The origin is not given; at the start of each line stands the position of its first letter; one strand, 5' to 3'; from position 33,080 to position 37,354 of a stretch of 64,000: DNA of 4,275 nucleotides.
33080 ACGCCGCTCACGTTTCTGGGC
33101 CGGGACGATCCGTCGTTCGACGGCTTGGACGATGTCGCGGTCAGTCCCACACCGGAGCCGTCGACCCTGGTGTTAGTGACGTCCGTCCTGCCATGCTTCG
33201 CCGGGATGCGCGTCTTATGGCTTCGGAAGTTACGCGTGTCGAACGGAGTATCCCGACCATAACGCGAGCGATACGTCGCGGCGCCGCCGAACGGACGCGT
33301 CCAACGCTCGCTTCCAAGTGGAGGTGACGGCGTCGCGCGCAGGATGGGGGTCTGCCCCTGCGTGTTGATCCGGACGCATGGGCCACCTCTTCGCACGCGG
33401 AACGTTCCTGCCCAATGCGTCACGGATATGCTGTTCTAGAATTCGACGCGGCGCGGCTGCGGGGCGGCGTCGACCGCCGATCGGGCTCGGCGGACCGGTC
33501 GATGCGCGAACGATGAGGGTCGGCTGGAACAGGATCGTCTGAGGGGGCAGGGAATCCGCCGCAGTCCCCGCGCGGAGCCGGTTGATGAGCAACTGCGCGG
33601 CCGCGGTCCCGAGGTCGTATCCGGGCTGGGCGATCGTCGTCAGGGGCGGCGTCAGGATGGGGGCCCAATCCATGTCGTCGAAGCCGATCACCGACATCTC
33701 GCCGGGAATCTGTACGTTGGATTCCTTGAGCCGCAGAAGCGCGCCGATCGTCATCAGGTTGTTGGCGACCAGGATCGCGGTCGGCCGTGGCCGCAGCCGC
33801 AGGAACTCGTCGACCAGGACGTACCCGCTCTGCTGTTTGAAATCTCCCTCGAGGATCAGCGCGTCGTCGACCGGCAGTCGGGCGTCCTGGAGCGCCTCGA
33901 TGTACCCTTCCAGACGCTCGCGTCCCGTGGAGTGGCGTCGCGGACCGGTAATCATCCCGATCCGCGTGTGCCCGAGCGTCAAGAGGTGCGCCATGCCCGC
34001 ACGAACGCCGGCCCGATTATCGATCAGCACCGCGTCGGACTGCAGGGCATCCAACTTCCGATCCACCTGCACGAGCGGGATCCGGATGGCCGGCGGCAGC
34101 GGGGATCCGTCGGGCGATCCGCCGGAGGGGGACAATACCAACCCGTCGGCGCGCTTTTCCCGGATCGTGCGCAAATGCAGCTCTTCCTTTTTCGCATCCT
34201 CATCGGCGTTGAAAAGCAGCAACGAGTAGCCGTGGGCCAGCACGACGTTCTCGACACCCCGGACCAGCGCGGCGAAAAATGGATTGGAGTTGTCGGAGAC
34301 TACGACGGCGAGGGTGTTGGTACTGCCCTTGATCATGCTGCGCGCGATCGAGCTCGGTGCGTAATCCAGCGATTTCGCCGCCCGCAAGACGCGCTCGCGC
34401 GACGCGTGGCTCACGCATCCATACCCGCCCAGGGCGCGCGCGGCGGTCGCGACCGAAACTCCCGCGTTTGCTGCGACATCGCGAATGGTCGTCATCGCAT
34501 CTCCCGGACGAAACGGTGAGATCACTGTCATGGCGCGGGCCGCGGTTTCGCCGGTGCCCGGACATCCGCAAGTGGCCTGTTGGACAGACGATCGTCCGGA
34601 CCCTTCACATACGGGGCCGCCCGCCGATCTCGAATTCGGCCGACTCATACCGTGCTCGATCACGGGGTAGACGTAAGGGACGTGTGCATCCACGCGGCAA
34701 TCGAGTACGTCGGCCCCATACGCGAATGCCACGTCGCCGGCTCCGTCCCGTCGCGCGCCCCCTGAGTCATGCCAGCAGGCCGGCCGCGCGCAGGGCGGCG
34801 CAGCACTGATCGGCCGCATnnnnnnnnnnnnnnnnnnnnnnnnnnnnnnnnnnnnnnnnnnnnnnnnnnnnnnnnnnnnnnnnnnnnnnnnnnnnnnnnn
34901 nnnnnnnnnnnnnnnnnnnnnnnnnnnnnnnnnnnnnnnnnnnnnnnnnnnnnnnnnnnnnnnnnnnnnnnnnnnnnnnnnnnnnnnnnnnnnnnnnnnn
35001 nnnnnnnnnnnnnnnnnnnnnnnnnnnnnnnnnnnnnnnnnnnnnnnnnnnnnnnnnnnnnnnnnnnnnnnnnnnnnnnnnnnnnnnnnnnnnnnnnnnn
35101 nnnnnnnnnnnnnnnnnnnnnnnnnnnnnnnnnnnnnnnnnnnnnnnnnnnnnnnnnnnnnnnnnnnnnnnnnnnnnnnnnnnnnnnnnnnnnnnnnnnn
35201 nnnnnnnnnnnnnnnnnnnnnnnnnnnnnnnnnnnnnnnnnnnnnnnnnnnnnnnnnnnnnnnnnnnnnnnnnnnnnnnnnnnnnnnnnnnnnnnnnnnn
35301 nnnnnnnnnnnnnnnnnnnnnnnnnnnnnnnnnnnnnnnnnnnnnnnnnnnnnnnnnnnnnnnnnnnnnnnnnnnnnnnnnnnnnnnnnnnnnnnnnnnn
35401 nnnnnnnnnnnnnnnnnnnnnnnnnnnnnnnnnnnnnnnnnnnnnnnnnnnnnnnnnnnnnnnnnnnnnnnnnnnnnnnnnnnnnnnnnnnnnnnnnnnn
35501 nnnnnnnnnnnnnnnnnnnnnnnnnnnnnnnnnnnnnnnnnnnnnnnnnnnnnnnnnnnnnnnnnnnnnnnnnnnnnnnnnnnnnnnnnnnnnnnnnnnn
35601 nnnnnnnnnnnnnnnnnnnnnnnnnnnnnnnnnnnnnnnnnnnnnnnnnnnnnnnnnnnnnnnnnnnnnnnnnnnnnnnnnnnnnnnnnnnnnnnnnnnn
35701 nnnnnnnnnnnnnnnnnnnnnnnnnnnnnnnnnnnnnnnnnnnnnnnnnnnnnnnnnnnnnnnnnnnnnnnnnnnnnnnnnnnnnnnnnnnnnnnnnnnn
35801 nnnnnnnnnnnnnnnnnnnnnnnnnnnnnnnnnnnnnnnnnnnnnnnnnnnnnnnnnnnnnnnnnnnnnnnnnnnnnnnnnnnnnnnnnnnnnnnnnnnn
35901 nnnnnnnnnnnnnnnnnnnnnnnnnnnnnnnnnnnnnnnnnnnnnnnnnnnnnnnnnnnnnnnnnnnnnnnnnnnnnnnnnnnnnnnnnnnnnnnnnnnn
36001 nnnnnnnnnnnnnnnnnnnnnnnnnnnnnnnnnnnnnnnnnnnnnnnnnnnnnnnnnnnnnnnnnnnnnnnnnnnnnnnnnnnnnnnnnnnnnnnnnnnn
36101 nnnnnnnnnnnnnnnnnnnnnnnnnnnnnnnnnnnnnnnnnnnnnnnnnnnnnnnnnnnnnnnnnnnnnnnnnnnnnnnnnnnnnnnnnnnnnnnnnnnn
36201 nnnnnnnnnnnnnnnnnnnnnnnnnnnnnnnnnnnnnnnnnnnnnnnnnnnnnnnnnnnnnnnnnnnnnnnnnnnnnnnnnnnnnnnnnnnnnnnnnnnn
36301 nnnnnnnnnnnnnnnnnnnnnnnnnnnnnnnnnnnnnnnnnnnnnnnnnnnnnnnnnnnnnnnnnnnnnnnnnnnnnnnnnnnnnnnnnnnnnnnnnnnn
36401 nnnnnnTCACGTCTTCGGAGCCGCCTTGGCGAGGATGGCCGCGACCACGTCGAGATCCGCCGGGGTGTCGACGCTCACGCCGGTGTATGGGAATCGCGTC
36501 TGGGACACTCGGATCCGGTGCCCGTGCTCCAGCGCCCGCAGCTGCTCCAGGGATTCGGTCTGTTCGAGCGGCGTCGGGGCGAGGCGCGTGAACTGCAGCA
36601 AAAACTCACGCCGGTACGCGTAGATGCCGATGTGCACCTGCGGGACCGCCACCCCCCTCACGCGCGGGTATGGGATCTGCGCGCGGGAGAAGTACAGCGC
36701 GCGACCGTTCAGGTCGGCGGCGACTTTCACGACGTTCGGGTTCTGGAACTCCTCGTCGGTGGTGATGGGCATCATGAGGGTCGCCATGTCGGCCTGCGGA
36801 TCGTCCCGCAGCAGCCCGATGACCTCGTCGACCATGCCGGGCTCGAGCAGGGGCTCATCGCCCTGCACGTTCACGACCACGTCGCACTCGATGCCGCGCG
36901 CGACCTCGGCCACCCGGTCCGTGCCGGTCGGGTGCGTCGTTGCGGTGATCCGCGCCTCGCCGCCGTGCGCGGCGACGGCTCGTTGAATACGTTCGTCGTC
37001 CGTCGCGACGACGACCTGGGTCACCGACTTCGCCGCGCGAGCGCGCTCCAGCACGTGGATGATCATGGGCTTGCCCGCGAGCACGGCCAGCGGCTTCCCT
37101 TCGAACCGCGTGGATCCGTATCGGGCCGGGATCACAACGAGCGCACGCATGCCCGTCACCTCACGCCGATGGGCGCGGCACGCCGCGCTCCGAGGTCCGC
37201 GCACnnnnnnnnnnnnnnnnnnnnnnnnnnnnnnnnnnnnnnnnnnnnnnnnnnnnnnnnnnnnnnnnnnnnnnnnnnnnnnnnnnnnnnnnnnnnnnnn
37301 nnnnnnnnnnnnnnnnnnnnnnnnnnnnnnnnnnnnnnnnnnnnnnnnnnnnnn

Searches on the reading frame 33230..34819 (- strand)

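Call 29: search_protein_families(library=pfam, proteins=[window:33230-34819:-], max_evalue=0.001)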
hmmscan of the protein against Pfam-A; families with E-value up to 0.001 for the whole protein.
window:33230-34819:- (529 aa): 4 families
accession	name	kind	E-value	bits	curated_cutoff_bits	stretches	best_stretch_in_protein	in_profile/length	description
PF13377.12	Peripla_BP_3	-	2.6e-33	115.9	26.5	1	277-441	2-167/167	Periplasmic binding protein-like domain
PF00532.27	Peripla_BP_1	-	1.1e-30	107.6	22.2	1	168-417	2-263/281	Periplasmic binding proteins and sugar binding domain of LacI family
PF00356.27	LacI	-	7.9e-13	48.4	27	1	111-156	1-46/46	Bacterial regulatory proteins, lacI family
PF13407.12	Peripla_BP_4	-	2.2e-11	44.2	35.1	1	171-415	2-254/258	Periplasmic binding protein domain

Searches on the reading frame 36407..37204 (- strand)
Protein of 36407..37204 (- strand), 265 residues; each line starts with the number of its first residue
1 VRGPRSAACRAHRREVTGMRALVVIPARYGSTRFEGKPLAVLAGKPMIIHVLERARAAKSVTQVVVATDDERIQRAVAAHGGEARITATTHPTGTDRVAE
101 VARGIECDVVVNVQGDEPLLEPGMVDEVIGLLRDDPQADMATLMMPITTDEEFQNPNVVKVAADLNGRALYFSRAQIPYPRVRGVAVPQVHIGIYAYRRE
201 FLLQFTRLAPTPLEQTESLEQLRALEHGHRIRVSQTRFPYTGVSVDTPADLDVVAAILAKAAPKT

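Call 29: search_protein_families(library=pfam, proteins=[window:36407-37204:-], max_evalue=0.001)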
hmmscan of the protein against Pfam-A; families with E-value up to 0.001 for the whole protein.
window:36407-37204:- (265 aa): 2 families
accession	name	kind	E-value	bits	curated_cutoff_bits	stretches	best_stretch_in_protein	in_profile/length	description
PF02348.25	CTP_transf_3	-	4.6e-58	197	22.6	1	23-231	2-217/217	Cytidylyltransferase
PF12804.13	NTP_transf_3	-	3.5e-09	37.5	27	1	31-137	9-116/160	MobA-like NTP transferase domain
